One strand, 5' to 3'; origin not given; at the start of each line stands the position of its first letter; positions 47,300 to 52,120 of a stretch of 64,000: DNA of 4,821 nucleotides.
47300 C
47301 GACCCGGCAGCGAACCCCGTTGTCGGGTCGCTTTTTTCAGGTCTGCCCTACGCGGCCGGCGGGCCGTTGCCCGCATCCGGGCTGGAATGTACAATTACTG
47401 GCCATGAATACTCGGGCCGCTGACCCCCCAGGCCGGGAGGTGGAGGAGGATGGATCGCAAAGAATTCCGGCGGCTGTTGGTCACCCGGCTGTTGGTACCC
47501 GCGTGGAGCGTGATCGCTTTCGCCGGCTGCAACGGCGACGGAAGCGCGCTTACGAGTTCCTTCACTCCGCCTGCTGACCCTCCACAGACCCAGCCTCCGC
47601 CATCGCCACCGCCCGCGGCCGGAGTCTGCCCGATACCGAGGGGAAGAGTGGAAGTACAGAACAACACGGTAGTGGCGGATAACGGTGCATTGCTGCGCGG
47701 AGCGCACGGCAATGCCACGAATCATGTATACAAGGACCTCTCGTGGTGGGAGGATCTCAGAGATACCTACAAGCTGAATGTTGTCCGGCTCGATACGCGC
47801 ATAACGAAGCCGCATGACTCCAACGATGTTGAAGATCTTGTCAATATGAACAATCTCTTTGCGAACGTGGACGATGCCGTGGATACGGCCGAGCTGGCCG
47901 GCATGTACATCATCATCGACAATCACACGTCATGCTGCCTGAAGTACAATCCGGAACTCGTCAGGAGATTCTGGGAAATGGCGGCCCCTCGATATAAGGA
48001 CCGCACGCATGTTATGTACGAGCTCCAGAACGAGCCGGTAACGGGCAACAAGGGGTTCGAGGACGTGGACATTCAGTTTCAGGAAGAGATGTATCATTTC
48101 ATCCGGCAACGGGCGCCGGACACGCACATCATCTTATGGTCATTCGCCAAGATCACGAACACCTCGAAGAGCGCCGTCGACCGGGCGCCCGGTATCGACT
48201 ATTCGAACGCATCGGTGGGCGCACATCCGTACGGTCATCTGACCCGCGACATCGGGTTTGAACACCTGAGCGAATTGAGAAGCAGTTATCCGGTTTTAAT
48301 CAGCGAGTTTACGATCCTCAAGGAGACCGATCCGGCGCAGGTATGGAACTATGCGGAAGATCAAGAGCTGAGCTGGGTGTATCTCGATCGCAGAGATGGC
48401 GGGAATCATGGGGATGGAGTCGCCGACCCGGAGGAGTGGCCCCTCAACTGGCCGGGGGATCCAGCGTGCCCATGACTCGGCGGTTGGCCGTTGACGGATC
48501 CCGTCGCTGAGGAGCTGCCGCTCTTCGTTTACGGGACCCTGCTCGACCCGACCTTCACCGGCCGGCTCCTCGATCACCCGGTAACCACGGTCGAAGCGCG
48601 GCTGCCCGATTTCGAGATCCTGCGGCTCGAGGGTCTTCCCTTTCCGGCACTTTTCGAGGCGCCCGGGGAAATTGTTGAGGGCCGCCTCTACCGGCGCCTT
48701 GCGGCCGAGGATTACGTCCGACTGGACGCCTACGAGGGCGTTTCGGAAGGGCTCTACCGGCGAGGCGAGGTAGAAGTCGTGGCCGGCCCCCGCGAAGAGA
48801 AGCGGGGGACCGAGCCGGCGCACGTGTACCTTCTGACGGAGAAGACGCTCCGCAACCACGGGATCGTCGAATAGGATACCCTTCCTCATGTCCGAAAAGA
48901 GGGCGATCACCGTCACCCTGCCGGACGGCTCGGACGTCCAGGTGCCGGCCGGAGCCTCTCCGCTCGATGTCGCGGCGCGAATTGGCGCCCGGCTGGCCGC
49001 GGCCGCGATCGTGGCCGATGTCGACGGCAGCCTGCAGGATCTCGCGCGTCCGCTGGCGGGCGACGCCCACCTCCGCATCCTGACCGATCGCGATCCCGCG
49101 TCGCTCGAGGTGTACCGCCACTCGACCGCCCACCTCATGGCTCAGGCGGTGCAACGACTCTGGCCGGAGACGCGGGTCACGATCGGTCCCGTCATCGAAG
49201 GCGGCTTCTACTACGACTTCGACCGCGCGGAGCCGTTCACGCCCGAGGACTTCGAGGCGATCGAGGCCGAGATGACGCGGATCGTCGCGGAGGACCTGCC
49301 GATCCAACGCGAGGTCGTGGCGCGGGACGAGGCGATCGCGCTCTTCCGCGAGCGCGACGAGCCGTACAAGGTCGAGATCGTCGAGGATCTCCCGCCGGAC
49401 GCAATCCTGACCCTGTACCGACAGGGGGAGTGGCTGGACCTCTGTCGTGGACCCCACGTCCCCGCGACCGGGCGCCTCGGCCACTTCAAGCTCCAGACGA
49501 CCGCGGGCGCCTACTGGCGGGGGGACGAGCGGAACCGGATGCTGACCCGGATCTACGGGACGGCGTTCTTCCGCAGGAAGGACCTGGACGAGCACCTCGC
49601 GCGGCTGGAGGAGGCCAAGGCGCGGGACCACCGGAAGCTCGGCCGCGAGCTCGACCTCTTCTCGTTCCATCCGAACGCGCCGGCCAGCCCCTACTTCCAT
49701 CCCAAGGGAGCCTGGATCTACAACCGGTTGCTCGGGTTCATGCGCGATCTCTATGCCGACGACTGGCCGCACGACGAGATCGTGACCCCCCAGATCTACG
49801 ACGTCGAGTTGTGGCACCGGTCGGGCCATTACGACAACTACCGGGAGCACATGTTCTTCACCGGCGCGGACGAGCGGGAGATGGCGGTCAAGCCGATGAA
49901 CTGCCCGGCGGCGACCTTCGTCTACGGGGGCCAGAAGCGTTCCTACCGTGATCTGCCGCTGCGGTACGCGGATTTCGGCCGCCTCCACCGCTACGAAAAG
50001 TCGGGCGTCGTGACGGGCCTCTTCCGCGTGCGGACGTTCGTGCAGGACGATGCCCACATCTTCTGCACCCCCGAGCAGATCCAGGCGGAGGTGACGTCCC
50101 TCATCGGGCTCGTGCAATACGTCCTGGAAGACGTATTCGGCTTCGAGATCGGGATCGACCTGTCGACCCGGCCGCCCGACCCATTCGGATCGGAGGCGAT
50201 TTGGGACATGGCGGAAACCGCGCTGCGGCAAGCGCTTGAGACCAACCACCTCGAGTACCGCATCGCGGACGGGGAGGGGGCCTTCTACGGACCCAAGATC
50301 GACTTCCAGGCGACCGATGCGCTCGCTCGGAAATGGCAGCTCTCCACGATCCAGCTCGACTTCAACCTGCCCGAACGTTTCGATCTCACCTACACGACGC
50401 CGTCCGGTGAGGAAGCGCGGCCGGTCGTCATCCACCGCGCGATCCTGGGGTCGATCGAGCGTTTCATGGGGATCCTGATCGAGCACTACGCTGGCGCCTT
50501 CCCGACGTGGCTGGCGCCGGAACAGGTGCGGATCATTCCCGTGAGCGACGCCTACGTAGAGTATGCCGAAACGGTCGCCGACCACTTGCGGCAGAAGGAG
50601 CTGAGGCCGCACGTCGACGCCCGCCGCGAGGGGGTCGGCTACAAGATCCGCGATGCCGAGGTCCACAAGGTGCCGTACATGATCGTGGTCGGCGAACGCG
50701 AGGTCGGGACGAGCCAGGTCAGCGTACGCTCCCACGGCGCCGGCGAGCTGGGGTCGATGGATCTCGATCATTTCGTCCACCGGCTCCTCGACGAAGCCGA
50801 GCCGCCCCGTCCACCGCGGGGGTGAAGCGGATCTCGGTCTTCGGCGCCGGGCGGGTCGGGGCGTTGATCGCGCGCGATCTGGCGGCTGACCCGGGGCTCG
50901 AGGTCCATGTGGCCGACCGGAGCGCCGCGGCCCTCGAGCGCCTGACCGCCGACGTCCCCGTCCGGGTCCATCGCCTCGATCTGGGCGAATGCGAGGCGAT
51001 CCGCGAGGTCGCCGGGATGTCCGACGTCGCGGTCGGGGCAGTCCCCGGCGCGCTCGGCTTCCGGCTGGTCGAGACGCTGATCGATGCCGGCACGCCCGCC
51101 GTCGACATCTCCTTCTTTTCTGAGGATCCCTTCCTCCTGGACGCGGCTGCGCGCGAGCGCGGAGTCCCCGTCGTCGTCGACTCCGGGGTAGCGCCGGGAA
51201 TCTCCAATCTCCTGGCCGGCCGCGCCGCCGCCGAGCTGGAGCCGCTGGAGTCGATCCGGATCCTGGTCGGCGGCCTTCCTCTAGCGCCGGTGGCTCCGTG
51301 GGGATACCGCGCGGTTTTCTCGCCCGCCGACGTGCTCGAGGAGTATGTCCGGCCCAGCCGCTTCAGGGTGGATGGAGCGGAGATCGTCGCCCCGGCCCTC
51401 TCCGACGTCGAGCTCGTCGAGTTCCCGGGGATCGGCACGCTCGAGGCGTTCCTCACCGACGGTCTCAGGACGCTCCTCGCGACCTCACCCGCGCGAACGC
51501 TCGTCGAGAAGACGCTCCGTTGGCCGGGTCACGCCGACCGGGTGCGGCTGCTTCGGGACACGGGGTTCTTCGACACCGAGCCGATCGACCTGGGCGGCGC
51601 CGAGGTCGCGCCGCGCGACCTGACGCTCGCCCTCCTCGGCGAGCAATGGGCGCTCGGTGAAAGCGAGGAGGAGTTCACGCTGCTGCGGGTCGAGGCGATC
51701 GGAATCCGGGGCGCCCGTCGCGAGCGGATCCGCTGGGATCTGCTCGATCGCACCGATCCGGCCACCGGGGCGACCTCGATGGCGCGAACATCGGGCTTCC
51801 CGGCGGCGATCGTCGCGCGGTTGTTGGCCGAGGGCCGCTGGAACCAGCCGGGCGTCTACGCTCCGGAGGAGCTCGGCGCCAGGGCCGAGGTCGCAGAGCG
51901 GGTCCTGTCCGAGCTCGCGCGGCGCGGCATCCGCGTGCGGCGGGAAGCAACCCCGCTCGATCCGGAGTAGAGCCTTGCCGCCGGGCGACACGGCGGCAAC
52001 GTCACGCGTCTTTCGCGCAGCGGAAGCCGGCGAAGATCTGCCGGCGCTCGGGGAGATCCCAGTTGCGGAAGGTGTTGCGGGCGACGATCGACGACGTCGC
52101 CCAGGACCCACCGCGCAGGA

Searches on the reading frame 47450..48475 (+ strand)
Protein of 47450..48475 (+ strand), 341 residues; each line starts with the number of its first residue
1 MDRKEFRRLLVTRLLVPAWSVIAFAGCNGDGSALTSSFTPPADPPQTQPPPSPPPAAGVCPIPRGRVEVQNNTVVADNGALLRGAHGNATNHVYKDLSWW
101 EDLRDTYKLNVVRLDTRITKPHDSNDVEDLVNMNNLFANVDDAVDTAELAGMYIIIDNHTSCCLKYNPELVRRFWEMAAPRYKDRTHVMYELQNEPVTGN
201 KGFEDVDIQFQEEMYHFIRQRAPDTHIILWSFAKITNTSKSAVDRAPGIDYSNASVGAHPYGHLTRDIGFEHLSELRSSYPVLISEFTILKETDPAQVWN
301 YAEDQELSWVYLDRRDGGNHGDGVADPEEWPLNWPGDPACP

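Call 24: search_protein_families(library=pfam, proteins=[window:47450-48475:+])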
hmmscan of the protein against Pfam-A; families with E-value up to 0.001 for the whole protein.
window:47450-48475:+ (341 aa): 1 family
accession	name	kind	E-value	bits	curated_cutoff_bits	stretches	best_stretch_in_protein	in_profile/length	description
PF00150.24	Cellulase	-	2.1e-17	64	23.5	1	102-311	28-265/272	Cellulase (glycosyl hydrolase family 5)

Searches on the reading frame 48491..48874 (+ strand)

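Call 78: search_protein_families(library=pfam, proteins=[window:48491-48874:+], max_evalue=0.00001)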
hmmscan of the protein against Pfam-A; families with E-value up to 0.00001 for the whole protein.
window:48491-48874:+ (127 aa): 1 family
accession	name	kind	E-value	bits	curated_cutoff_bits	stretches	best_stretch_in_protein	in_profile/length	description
PF06094.17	GGACT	-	5.6e-16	59.6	22.8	1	11-117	1-104/120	Gamma-glutamyl cyclotransferase, AIG2-like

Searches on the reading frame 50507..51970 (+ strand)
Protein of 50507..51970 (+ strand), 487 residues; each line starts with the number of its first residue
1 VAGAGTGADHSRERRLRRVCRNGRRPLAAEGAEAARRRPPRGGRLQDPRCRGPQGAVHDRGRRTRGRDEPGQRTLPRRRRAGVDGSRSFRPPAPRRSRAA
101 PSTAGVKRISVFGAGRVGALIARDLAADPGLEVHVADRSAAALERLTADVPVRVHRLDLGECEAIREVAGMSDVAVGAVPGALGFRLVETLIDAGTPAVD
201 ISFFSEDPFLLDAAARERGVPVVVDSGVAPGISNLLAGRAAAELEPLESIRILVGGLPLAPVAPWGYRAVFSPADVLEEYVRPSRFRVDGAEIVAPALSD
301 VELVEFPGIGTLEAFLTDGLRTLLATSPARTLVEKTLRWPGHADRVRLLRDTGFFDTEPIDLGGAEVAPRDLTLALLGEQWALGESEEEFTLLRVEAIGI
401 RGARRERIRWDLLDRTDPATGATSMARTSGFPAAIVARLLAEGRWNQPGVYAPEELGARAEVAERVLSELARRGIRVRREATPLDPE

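Call 24: search_protein_families(library=pfam, proteins=[window:50507-51970:+])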
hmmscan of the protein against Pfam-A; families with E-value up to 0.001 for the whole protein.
window:50507-51970:+ (487 aa): 2 families
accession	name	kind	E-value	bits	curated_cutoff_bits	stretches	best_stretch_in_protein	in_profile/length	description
PF16653.10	Sacchrp_dh_C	-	1.6e-46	160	31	1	227-475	1-265/265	Saccharopine dehydrogenase C-terminal domain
PF03435.24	Sacchrp_dh_NADP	-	1.6e-09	38.6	25.1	1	110-223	2-129/129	Saccharopine dehydrogenase NADP binding domain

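Call 25: search_protein_families(library=ncbifam, proteins=[window:50507-51970:+])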
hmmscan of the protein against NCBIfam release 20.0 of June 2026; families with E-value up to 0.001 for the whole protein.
window:50507-51970:+ (487 aa): 3 families
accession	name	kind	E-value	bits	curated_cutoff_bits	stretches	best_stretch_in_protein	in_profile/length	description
NF000744.0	PRK00045.1-3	equivalog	0.00019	20.4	429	1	103-178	182-257/447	glutamyl-tRNA reductase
NF001319.0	PRK00258.3-3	equivalog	0.00029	20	252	1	105-223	121-239/279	shikimate dehydrogenase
NF043000.1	carsnrspmd_synth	equivalog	0.00069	19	800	0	303-456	223-382/405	carboxynorspermidine synthase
